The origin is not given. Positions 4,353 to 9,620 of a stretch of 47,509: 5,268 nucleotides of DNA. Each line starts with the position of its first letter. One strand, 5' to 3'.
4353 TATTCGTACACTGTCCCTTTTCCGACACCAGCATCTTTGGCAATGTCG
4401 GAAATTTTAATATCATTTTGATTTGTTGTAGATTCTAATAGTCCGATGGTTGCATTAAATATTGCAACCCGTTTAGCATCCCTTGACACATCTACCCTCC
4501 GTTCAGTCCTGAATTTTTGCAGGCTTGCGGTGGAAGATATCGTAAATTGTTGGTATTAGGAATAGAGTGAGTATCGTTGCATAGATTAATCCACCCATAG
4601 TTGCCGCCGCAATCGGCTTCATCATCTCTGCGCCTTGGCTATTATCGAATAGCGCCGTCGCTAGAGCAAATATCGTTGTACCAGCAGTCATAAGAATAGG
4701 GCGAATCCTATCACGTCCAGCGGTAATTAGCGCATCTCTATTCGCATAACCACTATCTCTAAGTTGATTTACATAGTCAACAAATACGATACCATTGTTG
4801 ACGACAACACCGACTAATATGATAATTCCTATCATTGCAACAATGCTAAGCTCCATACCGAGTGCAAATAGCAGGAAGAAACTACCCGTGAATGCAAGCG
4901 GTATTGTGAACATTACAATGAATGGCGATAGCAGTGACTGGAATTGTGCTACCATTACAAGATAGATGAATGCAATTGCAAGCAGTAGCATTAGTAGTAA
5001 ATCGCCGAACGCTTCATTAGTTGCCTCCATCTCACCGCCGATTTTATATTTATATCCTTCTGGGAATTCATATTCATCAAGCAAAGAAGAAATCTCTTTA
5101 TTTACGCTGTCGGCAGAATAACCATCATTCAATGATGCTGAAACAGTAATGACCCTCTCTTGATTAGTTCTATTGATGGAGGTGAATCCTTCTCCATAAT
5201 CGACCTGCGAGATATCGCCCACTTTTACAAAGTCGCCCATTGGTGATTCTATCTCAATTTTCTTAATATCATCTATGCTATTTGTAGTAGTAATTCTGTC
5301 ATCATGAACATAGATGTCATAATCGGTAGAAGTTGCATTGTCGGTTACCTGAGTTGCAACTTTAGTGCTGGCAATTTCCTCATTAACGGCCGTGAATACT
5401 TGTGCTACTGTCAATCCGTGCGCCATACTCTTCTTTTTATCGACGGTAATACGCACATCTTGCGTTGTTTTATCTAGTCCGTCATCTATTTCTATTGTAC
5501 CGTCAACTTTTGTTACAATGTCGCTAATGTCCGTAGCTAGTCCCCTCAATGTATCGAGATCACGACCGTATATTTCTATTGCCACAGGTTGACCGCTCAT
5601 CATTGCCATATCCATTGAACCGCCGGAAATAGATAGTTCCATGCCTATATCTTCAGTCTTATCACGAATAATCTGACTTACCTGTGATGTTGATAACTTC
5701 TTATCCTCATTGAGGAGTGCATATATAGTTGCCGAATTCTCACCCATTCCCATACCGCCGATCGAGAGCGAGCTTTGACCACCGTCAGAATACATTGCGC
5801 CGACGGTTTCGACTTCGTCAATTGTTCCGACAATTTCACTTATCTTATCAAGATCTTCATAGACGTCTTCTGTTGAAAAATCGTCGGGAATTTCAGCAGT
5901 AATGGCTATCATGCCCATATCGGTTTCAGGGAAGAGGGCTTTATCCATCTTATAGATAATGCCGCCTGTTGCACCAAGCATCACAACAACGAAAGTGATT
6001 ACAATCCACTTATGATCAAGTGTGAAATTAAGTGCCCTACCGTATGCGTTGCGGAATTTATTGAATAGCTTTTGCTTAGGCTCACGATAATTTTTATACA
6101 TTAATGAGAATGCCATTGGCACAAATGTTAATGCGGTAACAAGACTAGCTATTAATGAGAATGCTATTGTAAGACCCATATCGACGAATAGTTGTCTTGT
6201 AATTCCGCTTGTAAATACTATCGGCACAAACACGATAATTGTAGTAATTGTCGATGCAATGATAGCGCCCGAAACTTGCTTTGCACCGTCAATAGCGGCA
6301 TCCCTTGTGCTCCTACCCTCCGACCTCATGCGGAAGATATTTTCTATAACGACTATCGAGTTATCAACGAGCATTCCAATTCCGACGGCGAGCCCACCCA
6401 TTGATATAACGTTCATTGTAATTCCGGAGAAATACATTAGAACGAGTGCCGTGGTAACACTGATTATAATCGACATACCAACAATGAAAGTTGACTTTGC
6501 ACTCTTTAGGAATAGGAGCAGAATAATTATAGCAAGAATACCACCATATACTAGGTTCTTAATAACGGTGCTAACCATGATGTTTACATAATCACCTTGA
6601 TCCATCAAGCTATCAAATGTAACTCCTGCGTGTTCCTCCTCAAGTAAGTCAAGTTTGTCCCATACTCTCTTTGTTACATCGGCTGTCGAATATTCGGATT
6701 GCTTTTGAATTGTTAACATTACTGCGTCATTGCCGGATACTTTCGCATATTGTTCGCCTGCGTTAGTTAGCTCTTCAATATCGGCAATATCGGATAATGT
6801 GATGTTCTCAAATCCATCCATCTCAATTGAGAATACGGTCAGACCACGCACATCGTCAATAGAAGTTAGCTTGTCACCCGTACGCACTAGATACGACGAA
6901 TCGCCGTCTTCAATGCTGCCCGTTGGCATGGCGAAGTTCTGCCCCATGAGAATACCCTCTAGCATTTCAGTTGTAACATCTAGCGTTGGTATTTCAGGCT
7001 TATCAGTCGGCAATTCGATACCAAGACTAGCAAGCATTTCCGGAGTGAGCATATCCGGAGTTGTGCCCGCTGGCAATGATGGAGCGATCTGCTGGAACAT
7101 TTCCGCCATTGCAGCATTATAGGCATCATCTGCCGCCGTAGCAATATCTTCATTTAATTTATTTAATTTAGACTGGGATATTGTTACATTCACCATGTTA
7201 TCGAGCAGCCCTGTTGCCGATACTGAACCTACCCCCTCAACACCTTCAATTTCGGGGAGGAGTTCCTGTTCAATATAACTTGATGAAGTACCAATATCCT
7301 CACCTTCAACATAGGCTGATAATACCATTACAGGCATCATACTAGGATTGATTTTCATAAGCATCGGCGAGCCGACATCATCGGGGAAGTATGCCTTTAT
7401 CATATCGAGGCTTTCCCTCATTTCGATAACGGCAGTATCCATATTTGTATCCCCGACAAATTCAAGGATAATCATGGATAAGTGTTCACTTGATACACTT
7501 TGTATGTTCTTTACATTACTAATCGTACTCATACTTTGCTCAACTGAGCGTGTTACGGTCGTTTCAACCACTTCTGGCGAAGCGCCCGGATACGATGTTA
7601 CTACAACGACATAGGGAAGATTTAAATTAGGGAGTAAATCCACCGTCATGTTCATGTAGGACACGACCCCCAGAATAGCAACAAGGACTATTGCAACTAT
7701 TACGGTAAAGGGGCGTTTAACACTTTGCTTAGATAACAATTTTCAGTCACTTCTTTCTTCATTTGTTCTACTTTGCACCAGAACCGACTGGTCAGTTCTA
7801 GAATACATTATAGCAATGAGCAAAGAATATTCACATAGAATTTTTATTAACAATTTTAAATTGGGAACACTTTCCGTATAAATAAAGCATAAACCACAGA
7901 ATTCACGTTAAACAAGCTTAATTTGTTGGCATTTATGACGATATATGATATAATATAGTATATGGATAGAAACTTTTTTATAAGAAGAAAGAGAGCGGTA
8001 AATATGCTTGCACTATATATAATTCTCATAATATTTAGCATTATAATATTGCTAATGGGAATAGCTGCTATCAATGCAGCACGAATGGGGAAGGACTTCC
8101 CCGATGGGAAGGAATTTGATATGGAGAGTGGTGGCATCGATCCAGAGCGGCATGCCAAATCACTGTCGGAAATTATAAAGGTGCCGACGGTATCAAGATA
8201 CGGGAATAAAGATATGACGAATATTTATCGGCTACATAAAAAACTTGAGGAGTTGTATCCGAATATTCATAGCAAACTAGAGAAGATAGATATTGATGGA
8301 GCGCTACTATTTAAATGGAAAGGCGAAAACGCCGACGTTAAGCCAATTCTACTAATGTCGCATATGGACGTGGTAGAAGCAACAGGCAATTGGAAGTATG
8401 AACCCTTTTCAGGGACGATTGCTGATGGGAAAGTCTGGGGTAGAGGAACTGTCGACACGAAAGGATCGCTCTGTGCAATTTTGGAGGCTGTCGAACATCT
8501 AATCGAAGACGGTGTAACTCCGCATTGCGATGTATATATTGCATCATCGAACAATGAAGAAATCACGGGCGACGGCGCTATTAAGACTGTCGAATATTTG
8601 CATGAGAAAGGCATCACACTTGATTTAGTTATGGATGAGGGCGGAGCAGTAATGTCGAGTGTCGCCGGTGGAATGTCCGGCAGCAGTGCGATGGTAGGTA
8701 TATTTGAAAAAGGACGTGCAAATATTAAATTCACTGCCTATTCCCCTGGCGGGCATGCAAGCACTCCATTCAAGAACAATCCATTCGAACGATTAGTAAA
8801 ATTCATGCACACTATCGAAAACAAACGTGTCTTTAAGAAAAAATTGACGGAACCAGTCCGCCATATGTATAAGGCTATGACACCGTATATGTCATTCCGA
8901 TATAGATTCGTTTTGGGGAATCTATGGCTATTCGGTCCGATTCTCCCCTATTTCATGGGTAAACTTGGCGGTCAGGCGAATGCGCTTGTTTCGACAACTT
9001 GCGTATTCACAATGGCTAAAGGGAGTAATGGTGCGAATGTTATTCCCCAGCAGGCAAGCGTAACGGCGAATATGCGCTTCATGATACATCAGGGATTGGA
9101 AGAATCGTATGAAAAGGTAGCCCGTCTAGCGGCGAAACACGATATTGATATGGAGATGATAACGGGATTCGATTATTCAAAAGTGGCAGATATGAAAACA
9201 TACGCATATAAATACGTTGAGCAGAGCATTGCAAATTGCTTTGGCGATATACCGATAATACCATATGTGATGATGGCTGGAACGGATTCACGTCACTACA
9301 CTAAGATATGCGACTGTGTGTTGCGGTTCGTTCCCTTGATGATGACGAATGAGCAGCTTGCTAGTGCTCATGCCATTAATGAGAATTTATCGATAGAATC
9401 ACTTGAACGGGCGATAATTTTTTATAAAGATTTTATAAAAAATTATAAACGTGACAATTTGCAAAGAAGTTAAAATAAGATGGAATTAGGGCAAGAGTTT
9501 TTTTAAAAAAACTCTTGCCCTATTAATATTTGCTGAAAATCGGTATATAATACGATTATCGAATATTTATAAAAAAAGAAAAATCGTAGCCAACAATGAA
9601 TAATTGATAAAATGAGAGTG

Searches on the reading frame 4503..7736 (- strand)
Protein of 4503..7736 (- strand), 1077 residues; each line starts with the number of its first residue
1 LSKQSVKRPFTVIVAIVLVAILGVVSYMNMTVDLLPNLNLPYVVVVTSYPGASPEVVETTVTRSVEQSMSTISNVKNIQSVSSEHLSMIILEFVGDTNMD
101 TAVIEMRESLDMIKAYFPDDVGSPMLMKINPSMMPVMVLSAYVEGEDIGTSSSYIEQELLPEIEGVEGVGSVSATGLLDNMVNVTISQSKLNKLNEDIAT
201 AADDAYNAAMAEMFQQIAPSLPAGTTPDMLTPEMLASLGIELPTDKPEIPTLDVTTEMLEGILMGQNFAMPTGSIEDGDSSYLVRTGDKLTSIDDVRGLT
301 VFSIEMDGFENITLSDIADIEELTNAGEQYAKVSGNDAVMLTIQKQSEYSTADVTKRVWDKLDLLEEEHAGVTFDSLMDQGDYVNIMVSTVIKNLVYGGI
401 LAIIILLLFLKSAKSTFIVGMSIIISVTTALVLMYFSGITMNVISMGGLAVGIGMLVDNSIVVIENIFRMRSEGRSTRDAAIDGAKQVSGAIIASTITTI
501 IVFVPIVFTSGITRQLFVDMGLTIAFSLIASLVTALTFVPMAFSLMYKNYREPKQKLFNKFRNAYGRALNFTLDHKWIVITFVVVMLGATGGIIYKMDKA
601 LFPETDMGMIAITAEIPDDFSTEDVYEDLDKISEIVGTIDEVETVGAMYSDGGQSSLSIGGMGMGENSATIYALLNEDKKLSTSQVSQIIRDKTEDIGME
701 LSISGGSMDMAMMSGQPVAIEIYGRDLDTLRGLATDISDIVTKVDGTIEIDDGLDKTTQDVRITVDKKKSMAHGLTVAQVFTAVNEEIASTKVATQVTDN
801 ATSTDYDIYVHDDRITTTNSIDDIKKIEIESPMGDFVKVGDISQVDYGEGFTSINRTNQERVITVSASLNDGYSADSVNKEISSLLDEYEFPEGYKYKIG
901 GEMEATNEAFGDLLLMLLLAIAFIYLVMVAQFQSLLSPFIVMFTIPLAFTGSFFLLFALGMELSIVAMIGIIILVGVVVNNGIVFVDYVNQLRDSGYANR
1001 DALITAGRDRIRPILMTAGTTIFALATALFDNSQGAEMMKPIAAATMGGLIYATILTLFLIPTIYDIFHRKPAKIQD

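Call 81: search_protein_families(library=pfam, proteins=[window:4503-7736:-], max_evalue=0.00001)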
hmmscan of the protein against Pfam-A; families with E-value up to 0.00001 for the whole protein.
window:4503-7736:- (1077 aa): 2 families
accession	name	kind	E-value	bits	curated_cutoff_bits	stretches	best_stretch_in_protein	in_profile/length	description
PF00873.25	ACR_tran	-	8.4e-204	679.7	28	2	247-1069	191-1021/1021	AcrB/AcrD/AcrF family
PF03176.21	MMPL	-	4.7e-17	62.4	20.5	2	759-1069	27-303/333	MMPL family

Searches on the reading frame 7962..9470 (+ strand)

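Call 81: search_protein_families(library=pfam, proteins=[window:7962-9470:+], max_evalue=0.00001)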
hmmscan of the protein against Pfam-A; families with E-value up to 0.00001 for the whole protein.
window:7962-9470:+ (503 aa): 2 families
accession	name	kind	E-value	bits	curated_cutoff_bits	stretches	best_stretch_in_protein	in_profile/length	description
PF01546.33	Peptidase_M20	-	1.7e-27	97.1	24.6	1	130-494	1-206/206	Peptidase family M20/M25/M40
PF07687.19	M20_dimer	-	2.5e-08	34.2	21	1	249-394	3-103/107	Peptidase dimerisation domain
